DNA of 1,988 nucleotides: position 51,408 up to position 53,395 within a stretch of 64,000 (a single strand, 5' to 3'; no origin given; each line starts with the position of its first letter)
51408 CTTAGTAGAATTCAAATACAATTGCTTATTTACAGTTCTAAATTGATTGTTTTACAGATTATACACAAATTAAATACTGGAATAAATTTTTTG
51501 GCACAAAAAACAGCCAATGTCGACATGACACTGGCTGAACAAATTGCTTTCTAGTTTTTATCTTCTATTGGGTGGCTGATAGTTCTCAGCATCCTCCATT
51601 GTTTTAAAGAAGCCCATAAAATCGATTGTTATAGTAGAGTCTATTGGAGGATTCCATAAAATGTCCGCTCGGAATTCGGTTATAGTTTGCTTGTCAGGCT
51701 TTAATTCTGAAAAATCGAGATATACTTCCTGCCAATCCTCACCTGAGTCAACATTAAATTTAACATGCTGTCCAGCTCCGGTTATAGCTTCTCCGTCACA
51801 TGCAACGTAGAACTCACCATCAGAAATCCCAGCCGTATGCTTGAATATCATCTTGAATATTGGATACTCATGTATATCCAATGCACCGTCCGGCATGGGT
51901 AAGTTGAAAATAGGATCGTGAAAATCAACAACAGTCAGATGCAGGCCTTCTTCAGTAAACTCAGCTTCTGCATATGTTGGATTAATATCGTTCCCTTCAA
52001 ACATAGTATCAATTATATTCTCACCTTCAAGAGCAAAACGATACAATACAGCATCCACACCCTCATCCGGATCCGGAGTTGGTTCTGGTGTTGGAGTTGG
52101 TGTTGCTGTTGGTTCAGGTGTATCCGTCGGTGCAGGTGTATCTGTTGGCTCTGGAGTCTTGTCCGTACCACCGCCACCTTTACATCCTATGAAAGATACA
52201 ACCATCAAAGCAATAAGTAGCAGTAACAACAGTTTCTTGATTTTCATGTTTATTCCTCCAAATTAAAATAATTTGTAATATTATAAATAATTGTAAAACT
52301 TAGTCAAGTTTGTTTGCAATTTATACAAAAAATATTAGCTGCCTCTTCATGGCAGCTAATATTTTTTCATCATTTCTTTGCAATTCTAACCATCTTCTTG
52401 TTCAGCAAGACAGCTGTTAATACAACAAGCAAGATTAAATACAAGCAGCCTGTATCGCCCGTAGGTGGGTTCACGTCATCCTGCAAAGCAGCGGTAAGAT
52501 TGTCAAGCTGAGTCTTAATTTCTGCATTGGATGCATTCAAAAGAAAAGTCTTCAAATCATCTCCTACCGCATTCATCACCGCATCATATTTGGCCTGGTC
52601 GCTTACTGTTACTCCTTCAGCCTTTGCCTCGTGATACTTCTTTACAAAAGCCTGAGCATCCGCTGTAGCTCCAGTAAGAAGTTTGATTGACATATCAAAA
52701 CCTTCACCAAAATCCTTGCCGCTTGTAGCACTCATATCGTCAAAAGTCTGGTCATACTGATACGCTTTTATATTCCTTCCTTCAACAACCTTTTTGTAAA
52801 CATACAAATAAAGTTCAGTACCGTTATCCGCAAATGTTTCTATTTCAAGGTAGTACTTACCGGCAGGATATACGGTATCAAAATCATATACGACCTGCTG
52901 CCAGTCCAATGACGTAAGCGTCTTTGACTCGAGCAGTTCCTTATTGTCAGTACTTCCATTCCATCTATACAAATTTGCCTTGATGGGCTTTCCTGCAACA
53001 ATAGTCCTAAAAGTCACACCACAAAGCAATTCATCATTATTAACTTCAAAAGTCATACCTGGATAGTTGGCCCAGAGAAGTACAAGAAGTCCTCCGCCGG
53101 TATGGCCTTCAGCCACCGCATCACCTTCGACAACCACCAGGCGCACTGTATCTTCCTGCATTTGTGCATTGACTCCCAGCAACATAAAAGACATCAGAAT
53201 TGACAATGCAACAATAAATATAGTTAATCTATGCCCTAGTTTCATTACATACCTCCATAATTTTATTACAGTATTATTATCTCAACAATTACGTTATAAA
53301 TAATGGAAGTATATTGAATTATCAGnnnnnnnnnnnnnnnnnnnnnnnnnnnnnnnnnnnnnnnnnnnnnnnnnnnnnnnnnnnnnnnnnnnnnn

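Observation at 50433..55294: Tandem duplication of a lipoprotein + sortase-substrate cassette, with an SRAP/HD gene pair inserted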

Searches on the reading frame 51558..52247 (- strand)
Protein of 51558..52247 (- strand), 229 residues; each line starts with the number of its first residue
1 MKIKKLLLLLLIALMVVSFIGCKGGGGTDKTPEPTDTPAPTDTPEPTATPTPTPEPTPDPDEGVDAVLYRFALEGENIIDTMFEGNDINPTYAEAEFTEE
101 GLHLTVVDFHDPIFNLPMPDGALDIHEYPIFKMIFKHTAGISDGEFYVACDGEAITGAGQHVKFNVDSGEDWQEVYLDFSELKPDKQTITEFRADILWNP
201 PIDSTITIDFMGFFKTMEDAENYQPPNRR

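Call 6: search_protein_families(library=pfam, proteins=[window:51558-52247:-], max_evalue=1)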
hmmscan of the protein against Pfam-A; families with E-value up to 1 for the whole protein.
window:51558-52247:- (229 aa): 1 family
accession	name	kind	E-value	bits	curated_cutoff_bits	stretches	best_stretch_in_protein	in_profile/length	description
PF05887.16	Trypan_PARP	-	0.036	14.5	100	1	30-63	59-112/134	Procyclic acidic repetitive protein (PARP)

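Call 7: search_protein_families(library=ncbifam, proteins=[window:51558-52247:-], max_evalue=1)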
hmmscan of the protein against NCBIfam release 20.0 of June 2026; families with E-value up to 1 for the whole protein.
window:51558-52247:- (229 aa): 13 families
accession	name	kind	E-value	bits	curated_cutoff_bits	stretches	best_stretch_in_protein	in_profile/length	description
NF037973.1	metallo_SslE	exception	2.9e-05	21.7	3000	1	28-61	50-83/1519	lipoprotein metalloprotease SslE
NF058595.1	invert_tail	domain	0.003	17.9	37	1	5-43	55-92/113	lipo-invert putative C-terminal anchoring domain-containing protein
NF033186.1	internalin_K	exception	0.0049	15.4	1100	1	31-60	511-540/604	class 1 internalin InlK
NF053526.1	Myco_lipo_LppK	equivalog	0.012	15.6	125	1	9-72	7-69/167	lipoprotein LppK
NF052326.1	anti_RE_DarA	equivalog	0.012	14.2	350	1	36-74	383-421/654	antirestriction phage head protein DarA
NF033845.1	MSCRAMM_ClfB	exception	0.027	12.4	999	1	29-64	551-586/871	MSCRAMM family adhesin clumping factor ClfB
NF050142.1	PG1828_fam_lipo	equivalog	0.068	13.9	50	1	4-53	2-47/59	PG1828 family lipoprotein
NF033865.1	fusolisin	equivalog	0.1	10.6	999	1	5-57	9-61/1006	fusolisin family autotransporter serine protease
NF000809.0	PRK00059.1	equivalog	0.12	11.7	303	0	2-33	3-31/336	peptidylprolyl isomerase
NF052345.1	S_layer_anammox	exception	0.13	9.5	1400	1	32-57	1286-1311/1596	Kustd1514 family S-layer glycoprotein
NF040901.1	SeO3_TeO2_ExtH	equivalog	0.2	10.6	200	1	5-41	7-43/430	selenite/tellurite reduction operon rhodanese-like protein ExtH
NF008082.0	PRK10819.1-3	equivalog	0.23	11.2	265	1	29-60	62-91/242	TonB system transport protein TonB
NF008084.0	PRK10819.1-5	equivalog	0.25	11.2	315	1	29-64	56-91/249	TonB system transport protein TonB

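Call 9: find_homologous_proteins(query=window:51558-52247:-)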
Query window:51558-52247:- (229 aa): 58 proteins with E <= 0.001 among 8000 candidates.
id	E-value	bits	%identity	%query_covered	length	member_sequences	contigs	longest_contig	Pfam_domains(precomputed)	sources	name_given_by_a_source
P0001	1.2e-153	528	100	100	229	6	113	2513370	-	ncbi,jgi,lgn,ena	ncbi:MAG: hypothetical protein ACOX3J_08405 [Clostridia bacterium]|jgi:hypothetical protein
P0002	9.6e-96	338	66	100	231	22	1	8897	-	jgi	jgi:hypothetical protein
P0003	2.0e-93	330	62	100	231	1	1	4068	-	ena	-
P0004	6.4e-85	303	80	71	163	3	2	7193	-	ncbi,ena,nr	ncbi:MAG TPA: hypothetical protein PKM70_03950 [Clostridia bacterium]|nr:hypothetical protein [Clost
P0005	2.1e-78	281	58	100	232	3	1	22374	-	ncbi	-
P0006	2.5e-77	278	56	100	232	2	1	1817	-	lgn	-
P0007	1.8e-74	268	99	54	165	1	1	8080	-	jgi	jgi:hypothetical protein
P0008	8.0e-74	266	54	100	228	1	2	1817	-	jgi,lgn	-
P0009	1.7e-65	239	56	79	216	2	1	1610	-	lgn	-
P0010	4.0e-61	225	49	99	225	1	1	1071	-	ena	-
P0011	5.2e-61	224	48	99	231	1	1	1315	-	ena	-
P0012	3.5e-13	68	29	98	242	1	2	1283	-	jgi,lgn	-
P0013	1.4e-10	59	26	92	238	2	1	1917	-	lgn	-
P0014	4.7e-9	54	-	-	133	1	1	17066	PF27998.1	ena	-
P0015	3.3e-8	51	47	19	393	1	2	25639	-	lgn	-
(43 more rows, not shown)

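Call 11: find_encoding_contigs(protein=P0002, flank=6000, max_places=4)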
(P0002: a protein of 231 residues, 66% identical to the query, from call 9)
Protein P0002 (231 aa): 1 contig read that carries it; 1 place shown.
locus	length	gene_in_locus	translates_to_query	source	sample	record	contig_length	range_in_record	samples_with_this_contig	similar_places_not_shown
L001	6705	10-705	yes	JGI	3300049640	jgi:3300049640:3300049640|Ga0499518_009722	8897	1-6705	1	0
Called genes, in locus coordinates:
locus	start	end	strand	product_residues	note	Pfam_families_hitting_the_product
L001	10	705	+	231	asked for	-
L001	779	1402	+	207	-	PF01966:HD (weak)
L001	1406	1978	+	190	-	PF02586:SRAP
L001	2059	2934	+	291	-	-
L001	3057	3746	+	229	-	-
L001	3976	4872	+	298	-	-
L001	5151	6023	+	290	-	PF01734:Patatin, PF19890:DUF6363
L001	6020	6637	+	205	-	PF01569:PAP2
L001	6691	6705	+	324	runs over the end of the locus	PF16654:DAPDH_C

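Call 13: find_encoding_contigs(protein=P0005, flank=8000, max_places=4)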
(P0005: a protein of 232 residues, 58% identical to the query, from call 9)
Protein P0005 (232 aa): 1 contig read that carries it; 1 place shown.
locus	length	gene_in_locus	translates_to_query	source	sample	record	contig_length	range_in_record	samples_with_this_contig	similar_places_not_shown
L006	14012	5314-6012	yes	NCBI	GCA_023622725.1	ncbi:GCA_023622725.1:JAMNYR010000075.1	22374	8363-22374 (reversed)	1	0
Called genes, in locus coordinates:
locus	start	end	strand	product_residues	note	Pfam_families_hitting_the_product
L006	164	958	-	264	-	PF00005:ABC_tran, PF02463:SMC_N (weak), PF13304:AAA_21 (faint)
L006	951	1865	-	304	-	PF02653:BPD_transp_2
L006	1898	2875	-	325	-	PF04392:ABC_sub_bind, PF13407:Peripla_BP_4 (faint), PF13458:Peripla_BP_6 (weak)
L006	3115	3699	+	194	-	PF02525:Flavodoxin_2, PF03358:FMN_red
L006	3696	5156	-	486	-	-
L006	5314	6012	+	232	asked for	-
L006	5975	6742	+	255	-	-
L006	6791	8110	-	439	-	PF02310:B12-binding (weak), PF04055:Radical_SAM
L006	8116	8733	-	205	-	PF04055:Radical_SAM (weak)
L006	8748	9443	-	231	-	PF02310:B12-binding, PF04055:Radical_SAM (faint)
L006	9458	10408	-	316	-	-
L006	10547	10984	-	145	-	-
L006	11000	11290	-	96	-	-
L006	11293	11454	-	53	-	-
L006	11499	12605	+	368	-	-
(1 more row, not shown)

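Call 65: find_encoding_contigs(protein=P0004, flank=8000, max_places=4)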
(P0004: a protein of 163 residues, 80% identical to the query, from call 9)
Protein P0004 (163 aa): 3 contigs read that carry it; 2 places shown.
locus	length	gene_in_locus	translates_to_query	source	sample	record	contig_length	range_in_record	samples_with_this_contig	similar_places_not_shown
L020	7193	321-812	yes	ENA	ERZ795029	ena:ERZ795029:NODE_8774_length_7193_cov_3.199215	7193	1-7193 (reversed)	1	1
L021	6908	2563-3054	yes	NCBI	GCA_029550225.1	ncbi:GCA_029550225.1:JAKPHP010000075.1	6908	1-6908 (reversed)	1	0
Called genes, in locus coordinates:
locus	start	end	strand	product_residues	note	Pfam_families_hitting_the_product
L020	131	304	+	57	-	-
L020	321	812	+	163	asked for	-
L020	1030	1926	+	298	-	-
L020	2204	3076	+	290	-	PF01734:Patatin, PF19890:DUF6363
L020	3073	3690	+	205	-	PF01569:PAP2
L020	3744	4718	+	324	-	PF16654:DAPDH_C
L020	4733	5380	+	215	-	PF01791:DeoC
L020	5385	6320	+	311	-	PF00294:PfkB, PF08543:Phos_pyr_kin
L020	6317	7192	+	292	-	?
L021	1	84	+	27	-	?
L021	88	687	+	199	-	PF01966:HD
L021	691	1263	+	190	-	PF02586:SRAP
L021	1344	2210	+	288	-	-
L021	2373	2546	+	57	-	-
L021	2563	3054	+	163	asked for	-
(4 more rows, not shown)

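Call 68: find_encoding_contigs(protein=P0003, flank=8000, max_places=3)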
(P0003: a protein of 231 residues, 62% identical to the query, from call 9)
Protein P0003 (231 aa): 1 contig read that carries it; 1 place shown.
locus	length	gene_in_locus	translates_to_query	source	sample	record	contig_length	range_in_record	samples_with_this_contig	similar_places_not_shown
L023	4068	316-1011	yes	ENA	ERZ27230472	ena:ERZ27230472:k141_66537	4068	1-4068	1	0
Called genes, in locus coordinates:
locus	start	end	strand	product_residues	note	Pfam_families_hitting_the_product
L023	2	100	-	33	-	?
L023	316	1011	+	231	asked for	-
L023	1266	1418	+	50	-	PF28213:CPC_1213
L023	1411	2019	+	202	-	PF01966:HD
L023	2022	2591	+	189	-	PF02586:SRAP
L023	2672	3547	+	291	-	-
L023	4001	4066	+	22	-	?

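Call 70: search_protein_families(library=padloc, proteins=[window:51558-52247:-], max_evalue=0.01)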
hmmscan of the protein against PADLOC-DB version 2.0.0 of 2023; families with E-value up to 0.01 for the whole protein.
window:51558-52247:- (229 aa): 0 families

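Call 71: search_protein_families(library=phrogs, proteins=[window:51558-52247:-], max_evalue=0.01)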
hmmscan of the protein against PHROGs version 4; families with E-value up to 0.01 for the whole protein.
window:51558-52247:- (229 aa): 0 families

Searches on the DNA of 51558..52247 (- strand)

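Call 79: search_rna_families(source=L023, start=3500, end=4068, threshold=gathering)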
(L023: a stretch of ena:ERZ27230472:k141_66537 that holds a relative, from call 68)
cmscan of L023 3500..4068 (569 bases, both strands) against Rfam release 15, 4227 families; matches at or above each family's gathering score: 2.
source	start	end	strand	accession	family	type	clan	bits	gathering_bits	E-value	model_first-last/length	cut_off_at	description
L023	3682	3855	+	RF02001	group-II-D1D4-3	Intron;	CL00102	133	32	2.8e-29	1-170/170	no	Group II catalytic intron D1-D4-3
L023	3909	3977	+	RF01998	group-II-D1D4-1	Intron;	CL00102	40.4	35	6.8e-06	1-84/84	no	Group II catalytic intron D1-D4-1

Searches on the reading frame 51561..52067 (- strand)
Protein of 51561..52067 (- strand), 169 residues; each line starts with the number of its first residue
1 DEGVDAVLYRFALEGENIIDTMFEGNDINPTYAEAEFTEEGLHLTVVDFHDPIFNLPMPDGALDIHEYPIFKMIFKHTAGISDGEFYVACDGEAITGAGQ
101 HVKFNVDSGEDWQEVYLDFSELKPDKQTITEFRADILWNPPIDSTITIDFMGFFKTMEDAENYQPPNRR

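Call 25: find_homologous_proteins(query=A3)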
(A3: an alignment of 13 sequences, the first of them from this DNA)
Query A3 (13 sequences) (169 aa, profile of the alignment): 17 proteins with E <= 0.001 among 1402 candidates.
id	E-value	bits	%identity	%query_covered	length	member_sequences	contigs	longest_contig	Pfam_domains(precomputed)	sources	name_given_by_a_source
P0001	2.6e-77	276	100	100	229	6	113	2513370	-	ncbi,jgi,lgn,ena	ncbi:MAG: hypothetical protein ACOX3J_08405 [Clostridia bacterium]|jgi:hypothetical protein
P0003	4.1e-77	276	62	98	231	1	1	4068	-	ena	-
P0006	2.1e-76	273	55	98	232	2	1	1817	-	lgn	-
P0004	8.0e-72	259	80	96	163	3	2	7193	-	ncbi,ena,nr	ncbi:MAG TPA: hypothetical protein PKM70_03950 [Clostridia bacterium]|nr:hypothetical protein [Clost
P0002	9.1e-71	255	61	99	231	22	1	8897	-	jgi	jgi:hypothetical protein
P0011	4.2e-70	253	49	100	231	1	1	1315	-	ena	-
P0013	2.3e-52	195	27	96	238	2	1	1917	-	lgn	-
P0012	6.9e-44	168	29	63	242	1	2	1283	-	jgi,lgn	-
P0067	1.8e-38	150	28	63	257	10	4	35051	-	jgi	jgi:hypothetical protein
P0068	6.6e-36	142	28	98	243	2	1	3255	-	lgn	-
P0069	6.6e-35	138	25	96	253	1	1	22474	-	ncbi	-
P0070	2.5e-33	133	26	63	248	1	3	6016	-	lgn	-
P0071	3.1e-33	133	26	61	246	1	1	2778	-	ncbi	-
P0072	3.0e-31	127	24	61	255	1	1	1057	-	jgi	-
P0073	1.3e-25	108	26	98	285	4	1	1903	-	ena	-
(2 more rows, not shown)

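Call 26: find_encoding_contigs(protein=P0067, flank=7000, max_places=3)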
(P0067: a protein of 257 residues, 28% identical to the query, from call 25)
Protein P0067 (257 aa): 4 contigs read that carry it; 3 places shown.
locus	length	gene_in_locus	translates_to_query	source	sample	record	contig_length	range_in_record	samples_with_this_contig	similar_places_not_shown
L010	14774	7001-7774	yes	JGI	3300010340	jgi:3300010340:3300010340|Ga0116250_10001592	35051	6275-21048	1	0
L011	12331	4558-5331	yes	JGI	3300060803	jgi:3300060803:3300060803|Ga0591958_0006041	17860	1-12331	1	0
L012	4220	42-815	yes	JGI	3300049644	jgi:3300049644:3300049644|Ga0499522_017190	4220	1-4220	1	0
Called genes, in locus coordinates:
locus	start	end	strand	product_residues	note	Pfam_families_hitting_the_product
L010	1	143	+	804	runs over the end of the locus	-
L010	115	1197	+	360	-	PF01208:URO-D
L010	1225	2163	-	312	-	-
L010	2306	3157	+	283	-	PF01261:AP_endonuc_2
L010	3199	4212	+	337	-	PF00106:adh_short (weak), PF01073:3Beta_HSD, PF01370:Epimerase, PF02719:Polysacc_synt_2, PF04321:RmlD_sub_bind, PF07993:NAD_binding_4 (faint), PF13460:NAD_binding_10 (weak), PF16363:GDP_Man_Dehyd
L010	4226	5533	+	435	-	PF03721:UDPG_MGDP_dh_N, PF00984:UDPG_MGDP_dh, PF03720:UDPG_MGDP_dh_C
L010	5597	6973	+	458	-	-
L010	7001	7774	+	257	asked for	-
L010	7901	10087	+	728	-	PF00933:Glyco_hydro_3, PF01915:Glyco_hydro_3_C, PF14310:Fn3-like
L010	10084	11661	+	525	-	-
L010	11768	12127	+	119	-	PF12715:Abhydrolase_7 (weak)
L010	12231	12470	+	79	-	-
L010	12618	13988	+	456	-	PF02056:Glyco_hydro_4, PF11975:Glyco_hydro_4C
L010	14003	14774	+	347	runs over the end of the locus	PF01208:URO-D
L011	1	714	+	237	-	?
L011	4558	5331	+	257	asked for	-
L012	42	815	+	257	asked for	-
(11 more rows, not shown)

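Call 27: find_encoding_contigs(protein=P0069, flank=7000, max_places=3)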
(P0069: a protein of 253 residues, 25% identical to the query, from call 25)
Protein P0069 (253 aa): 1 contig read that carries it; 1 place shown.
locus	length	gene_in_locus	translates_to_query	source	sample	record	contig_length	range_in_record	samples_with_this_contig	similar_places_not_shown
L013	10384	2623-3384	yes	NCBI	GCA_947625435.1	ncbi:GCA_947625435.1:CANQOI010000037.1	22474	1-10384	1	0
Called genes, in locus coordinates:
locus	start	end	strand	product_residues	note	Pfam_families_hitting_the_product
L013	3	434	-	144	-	?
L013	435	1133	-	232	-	PF05175:MTS, PF13489:Methyltransf_23 (weak), PF13847:Methyltransf_31, PF08241:Methyltransf_11 (faint), PF13649:Methyltransf_25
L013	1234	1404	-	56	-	PF00037:Fer4, PF13237:Fer4_10, PF12838:Fer4_7, PF13187:Fer4_9, PF13484:Fer4_16 (weak), PF12797:Fer4_2 (weak), PF13237:Fer4_10 (weak), PF00037:Fer4, +7 more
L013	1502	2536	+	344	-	PF14659:Phage_int_SAM_3, PF00589:Phage_integrase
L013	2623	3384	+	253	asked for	-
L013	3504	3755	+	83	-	PF03840:SecG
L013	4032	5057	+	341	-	PF03462:PCRF, PF00472:RF-1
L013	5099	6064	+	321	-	PF01261:AP_endonuc_2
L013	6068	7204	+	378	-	PF01966:HD, PF13286:HD_assoc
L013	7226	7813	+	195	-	PF12917:YfbR-like, PF13023:HD_3, PF01966:HD (weak)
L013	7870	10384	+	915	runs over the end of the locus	PF07517:SecA_DEAD, PF00270:DEAD (weak), PF01043:SecA_PP_bind, PF21090:P-loop_SecA, PF07516:SecA_SW, PF02810:SEC-C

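Call 43: predict_structure(alignment_id=A5)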
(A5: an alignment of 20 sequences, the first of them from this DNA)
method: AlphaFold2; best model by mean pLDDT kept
length: 169 residues; sequences in the alignment: 20
mean_pLDDT: 90.1   pTM: 0.87
mean pLDDT of the five models: 90.1, 89.4, 89.3, 89.1, 89.0
residues with pLDDT >= 90: 127; 70-90: 28; 50-70: 13; < 50: 1
segments of 3 or more residues with pLDDT < 50: none
pLDDT, mean of each block of 10 residues (from residue 1): 88 59 69 91 93 91 97 96 96 92 94 97 96 94 95 97 86
secondary structure, 60 per line:
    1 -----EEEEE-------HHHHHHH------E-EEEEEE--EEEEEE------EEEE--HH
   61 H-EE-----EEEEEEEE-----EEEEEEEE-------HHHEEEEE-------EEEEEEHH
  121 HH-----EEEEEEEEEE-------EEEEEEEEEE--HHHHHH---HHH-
elements in order: E6-10 H18-24 E33-38 E41-46 E53-56 E70-77 E83-90 E101-105 E113-118 H119-122 E128-137 E145-154 H157-162

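Call 49: find_related_loci(query=A3, collection=genome_contigs, flank=10000)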
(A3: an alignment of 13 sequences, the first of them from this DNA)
Query A3 (169 aa) in genome_contigs; peptide patterns used: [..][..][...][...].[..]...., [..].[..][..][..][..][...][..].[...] (x = any residue, [..] = any of these).
119 stretches matched a pattern; 2 encode a relative of the query (tblastn E <= 1e-3); 2 distinct loci.
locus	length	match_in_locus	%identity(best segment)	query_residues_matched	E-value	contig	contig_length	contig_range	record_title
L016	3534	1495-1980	96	8-169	1e-107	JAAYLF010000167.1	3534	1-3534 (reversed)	MAG: Clostridiaceae bacterium isolate AS15tlH2ME_177 64860_AS15, whole genome shotgun sequence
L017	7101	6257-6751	60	4-169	2e-66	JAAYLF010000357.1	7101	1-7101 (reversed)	MAG: Clostridiaceae bacterium isolate AS15tlH2ME_177 155692_AS15, whole genome shotgun sequence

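Call 73: search_solved_structures(query=A3, max_evalue=1)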
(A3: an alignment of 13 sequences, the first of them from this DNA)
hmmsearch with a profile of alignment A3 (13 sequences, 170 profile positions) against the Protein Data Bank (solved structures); distinct sequences matched with E-value up to 1: 0.

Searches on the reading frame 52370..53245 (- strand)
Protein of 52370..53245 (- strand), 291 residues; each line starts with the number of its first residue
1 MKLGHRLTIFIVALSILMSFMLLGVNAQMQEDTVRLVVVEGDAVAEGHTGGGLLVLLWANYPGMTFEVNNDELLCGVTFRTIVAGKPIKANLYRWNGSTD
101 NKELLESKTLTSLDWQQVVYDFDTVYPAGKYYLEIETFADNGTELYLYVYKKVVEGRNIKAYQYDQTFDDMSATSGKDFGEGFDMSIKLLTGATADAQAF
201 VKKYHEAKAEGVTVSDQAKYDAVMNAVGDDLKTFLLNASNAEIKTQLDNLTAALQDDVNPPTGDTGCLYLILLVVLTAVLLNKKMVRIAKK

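Call 6: search_protein_families(library=pfam, proteins=[window:52370-53245:-], max_evalue=1)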
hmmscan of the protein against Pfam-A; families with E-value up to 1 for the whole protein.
window:52370-53245:- (291 aa): 3 families
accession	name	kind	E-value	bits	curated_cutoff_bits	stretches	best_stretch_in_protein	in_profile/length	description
PF13623.11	SurA_N_2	-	0.014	15.7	28.5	1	154-225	46-121/145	SurA-like N-terminal domain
PF13624.11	SurA_N_3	-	0.13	12.5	27.2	0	154-187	44-77/162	SurA-like N-terminal domain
PF21614.2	DUF6854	-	0.14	12.9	27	1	138-173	30-63/96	Domain of unknown function (DUF6854)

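Call 7: search_protein_families(library=ncbifam, proteins=[window:52370-53245:-], max_evalue=1)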
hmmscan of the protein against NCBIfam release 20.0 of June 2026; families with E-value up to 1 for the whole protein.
window:52370-53245:- (291 aa): 1 family
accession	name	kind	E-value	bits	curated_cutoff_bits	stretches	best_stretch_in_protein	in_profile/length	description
NF010723.1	PRK14125.1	equivalog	0.15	12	60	1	6-44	5-43/87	cell division suppressor protein YneA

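Call 70: search_protein_families(library=padloc, proteins=[window:52370-53245:-], max_evalue=0.01)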
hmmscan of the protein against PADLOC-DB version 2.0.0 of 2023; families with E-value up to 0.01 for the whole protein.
window:52370-53245:- (291 aa): 0 families

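Call 71: search_protein_families(library=phrogs, proteins=[window:52370-53245:-], max_evalue=0.01)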
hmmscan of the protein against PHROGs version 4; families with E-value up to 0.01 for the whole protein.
window:52370-53245:- (291 aa): 0 families
